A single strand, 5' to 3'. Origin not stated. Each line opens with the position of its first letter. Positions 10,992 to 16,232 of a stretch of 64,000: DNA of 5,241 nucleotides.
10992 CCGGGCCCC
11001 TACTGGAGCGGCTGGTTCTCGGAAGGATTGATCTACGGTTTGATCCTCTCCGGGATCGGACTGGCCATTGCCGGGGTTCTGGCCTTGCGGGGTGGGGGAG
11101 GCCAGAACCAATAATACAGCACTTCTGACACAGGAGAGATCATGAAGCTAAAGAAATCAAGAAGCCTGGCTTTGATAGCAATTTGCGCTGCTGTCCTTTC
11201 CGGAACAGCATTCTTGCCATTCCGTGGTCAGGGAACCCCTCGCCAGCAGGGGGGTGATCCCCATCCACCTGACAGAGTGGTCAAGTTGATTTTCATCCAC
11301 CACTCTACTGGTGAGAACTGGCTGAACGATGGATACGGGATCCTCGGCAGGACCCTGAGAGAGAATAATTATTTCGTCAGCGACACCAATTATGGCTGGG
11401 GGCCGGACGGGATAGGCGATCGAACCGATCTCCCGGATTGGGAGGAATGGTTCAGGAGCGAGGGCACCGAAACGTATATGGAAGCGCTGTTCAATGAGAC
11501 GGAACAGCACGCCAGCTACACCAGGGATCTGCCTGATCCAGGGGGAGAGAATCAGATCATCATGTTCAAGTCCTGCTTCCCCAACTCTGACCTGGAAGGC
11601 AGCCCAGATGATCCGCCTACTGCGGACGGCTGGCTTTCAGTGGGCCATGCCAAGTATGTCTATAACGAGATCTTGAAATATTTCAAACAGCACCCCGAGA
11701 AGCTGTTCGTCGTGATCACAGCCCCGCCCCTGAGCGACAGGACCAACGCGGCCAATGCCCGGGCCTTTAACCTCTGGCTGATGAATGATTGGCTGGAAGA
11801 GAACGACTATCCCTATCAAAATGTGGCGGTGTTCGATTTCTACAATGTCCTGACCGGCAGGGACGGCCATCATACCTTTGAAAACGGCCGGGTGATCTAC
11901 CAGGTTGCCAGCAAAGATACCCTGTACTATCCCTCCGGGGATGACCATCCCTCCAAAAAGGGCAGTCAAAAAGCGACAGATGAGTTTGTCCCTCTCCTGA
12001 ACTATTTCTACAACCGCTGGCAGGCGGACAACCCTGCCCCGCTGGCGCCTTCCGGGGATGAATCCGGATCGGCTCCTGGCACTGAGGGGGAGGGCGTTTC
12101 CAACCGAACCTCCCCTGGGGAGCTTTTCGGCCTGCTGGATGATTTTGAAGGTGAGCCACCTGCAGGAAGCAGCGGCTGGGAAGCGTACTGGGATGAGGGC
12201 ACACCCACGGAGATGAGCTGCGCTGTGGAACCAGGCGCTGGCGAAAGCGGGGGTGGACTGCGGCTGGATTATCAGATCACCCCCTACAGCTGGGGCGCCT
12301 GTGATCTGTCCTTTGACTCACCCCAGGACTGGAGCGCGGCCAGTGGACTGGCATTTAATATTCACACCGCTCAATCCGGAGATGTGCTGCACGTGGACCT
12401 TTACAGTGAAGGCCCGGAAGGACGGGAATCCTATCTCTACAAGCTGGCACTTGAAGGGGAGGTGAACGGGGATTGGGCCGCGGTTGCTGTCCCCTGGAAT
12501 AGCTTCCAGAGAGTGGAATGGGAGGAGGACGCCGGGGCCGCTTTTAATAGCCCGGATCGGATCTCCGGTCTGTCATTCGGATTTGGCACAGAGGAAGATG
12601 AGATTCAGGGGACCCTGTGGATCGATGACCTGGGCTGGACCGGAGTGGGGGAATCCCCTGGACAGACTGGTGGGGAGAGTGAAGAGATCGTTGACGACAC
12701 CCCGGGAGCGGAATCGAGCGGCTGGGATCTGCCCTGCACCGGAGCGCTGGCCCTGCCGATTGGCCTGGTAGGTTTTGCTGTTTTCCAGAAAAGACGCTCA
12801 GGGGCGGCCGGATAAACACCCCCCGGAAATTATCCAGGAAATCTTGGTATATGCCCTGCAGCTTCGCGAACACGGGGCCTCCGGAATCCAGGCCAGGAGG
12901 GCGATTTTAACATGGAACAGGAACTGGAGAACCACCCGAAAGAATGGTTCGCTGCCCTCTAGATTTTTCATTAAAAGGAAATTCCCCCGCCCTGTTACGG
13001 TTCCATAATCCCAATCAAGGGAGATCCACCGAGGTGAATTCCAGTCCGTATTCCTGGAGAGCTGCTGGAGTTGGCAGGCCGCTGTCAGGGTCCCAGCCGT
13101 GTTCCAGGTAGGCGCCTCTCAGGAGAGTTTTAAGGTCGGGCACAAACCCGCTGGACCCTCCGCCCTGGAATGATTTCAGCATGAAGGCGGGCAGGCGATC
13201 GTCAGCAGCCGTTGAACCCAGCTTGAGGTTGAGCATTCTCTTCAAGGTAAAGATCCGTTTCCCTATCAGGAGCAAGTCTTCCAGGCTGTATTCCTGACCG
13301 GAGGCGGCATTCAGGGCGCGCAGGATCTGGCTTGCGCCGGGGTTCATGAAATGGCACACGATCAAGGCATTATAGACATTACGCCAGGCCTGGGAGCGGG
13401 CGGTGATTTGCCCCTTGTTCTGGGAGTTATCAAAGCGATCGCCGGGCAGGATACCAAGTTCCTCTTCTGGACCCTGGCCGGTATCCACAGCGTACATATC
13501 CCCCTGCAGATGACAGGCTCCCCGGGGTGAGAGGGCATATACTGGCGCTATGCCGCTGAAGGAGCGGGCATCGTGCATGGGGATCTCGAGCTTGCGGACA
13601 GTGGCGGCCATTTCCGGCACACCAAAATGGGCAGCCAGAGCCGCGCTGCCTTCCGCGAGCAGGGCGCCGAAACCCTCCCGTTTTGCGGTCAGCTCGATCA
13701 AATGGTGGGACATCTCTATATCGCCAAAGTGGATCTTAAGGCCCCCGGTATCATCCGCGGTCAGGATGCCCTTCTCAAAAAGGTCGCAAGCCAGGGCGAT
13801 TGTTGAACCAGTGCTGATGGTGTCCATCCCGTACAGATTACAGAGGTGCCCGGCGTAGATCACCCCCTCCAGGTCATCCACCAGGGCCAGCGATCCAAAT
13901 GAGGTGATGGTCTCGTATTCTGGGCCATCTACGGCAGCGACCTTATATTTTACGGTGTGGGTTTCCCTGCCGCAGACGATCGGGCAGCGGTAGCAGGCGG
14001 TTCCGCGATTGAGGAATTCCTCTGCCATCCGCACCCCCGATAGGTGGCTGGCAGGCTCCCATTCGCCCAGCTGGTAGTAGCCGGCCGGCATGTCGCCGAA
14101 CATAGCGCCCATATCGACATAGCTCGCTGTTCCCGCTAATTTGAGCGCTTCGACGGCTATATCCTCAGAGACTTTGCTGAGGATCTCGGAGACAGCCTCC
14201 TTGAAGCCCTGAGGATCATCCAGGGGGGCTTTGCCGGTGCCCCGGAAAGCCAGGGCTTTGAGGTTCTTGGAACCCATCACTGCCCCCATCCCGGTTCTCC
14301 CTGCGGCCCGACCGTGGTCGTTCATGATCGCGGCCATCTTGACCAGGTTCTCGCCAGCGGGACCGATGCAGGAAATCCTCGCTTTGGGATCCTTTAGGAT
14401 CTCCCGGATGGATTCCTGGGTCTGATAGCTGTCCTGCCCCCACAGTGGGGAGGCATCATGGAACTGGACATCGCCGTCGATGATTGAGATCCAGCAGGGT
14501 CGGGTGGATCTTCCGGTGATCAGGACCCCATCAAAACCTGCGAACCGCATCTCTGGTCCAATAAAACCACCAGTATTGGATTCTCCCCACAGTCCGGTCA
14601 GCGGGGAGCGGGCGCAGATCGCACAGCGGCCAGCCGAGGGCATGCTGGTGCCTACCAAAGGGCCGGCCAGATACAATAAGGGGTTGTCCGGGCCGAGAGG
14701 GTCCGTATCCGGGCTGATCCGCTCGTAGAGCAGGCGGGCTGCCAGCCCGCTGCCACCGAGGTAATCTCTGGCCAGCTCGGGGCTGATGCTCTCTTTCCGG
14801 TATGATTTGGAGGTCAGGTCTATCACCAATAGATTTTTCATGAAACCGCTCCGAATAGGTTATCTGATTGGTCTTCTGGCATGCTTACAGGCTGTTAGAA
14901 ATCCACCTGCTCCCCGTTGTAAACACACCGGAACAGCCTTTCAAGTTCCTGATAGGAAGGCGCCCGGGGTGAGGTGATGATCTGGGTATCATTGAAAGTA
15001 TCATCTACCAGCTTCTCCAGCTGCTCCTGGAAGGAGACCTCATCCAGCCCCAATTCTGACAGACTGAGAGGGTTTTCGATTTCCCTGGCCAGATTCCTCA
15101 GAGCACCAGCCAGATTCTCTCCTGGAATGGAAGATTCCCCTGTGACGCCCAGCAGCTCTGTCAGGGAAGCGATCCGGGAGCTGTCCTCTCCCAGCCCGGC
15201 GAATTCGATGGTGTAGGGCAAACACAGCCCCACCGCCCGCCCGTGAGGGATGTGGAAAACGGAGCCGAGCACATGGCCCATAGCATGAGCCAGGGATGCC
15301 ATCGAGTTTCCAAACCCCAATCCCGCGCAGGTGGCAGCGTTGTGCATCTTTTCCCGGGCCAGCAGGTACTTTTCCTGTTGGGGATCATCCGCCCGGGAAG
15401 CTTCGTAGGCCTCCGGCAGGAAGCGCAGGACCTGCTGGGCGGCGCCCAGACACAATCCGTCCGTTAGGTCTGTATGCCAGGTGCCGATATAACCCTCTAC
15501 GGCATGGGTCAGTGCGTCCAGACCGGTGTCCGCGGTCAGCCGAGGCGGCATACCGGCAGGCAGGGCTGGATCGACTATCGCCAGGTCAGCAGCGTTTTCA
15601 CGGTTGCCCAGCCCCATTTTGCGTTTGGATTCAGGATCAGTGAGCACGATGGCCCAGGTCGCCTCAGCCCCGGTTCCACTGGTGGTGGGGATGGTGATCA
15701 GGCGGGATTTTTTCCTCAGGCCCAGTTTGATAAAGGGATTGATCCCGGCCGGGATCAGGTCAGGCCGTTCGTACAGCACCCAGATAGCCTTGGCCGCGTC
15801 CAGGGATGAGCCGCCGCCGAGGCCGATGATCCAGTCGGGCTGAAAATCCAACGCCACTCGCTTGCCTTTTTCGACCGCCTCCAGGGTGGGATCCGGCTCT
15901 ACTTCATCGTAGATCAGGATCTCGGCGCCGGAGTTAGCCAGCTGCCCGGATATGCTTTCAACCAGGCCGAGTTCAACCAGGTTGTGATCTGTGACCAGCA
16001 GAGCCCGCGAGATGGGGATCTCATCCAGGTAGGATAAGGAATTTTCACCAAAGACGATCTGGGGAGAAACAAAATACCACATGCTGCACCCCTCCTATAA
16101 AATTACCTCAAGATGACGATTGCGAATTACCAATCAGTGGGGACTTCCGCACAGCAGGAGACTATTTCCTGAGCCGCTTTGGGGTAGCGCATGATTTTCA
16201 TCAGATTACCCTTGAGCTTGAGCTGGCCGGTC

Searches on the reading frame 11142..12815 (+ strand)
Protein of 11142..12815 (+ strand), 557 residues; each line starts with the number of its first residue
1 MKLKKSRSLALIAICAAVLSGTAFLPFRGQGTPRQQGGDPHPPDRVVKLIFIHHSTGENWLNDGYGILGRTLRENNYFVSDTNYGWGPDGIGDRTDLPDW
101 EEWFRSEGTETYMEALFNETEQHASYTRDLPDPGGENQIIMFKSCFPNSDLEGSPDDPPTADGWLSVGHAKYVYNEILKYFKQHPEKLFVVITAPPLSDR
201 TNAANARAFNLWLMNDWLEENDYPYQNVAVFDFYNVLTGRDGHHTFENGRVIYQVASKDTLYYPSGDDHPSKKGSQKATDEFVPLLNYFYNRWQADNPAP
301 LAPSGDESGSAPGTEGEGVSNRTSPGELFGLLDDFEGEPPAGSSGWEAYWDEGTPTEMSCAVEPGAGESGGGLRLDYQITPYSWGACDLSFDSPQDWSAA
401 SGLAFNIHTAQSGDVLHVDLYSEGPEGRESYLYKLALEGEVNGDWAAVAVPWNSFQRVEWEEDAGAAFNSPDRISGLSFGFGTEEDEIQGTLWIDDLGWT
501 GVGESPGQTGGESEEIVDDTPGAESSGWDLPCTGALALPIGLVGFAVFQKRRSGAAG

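Call 13: search_protein_families(library=ncbifam, proteins=[window:11142-12815:+], max_evalue=0.00001)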
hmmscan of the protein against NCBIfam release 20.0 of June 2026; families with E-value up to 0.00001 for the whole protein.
window:11142-12815:+ (557 aa): 0 families

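Call 67: search_protein_families(library=pfam, proteins=[window:11142-12815:+], max_evalue=0.00001)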
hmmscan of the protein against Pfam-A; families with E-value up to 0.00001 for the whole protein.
window:11142-12815:+ (557 aa): 1 family
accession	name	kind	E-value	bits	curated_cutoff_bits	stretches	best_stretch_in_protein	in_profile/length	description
PF03425.19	CBM_11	-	6.8e-09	36.5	27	1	331-457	14-137/182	Carbohydrate binding domain (family 11)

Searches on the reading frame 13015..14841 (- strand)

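Call 13: search_protein_families(library=ncbifam, proteins=[window:13015-14841:-], max_evalue=0.00001)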
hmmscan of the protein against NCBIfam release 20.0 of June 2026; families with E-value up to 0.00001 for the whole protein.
window:13015-14841:- (608 aa): 2 families
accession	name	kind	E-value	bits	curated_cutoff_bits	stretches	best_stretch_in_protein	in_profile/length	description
NF007354.0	PRK09849.1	equivalog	9.1e-63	212.9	868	1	3-222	11-228/703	aldehyde ferredoxin oxidoreductase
NF040818.1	GAPOR_Arch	equivalog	1.2e-07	30.4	1300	0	44-120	43-118/654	glyceraldehyde-3-phosphate:ferredoxin oxidoreductase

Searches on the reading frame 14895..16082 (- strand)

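Call 13: search_protein_families(library=ncbifam, proteins=[window:14895-16082:-], max_evalue=0.00001)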
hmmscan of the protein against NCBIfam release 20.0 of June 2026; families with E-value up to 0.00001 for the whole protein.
window:14895-16082:- (395 aa): 15 families
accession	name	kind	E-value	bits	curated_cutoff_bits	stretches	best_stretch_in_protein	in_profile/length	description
NF010378.0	PRK13805.1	equivalog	1.9e-91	307.2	951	1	2-392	458-868/872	bifunctional acetaldehyde-CoA/alcohol dehydrogenase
TIGR02638.1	lactal_redase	equivalog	1.4e-66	224.9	523.15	1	21-384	26-379/379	lactaldehyde reductase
NF053866.1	CholDhdGbsBBac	equivalog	1.5e-65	221.4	550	1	20-388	33-391/392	choline dehydrogenase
NF041833.1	Fe_ADH_ErcA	equivalog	6.9e-64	216.3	550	1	4-385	6-379/382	alcohol dehydrogenase-like regulatory protein ErcA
NF007911.0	PRK10624.1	equivalog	5.8e-63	213.1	537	1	24-387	30-381/382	lactaldehyde reductase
NF050025.1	SulfAcetaldRedSarD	equivalog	2.2e-53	181.5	700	1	25-379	31-376/385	sulfoacetaldehyde reductase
NF058672.1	4HyButDHCUPNE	equivalog_domain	6.2e-49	167.2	500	1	19-385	24-375/378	4-hydroxybutyrate dehydrogenase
TIGR03405.1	Phn_Fe-ADH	equivalog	3.9e-47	160.8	423.7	1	8-319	6-311/355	iron-containing alcohol dehydrogenase PsrA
NF007363.0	PRK09860.1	equivalog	1.8e-45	155.7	581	1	16-385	23-380/383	L-threonine dehydrogenase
NF011998.0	PRK15454.1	equivalog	1.2e-42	146.1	556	1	28-297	53-312/395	ethanolamine utilization ethanol dehydrogenase EutG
TIGR04266.1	NDMA_methanol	equivalog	3.8e-28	98.5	625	1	23-315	37-322/420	NDMA-dependent methanol dehydrogenase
NF041822.1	daptide_DH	equivalog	4.3e-18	65.3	300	1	26-237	2-215/363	daptide-type RiPP biosynthesis dehydogenase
NF011717.0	PRK15138.1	equivalog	5.2e-16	58.7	645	1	8-361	11-363/387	alcohol dehydrogenase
NF006941.0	PRK09423.1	subfamily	3.1e-09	36.1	336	0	25-107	30-110/367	glycerol dehydrogenase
NF053832.1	GlycoaldRedHalo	equivalog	2.4e-07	30.2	550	0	25-100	30-103/363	glycolaldehyde reductase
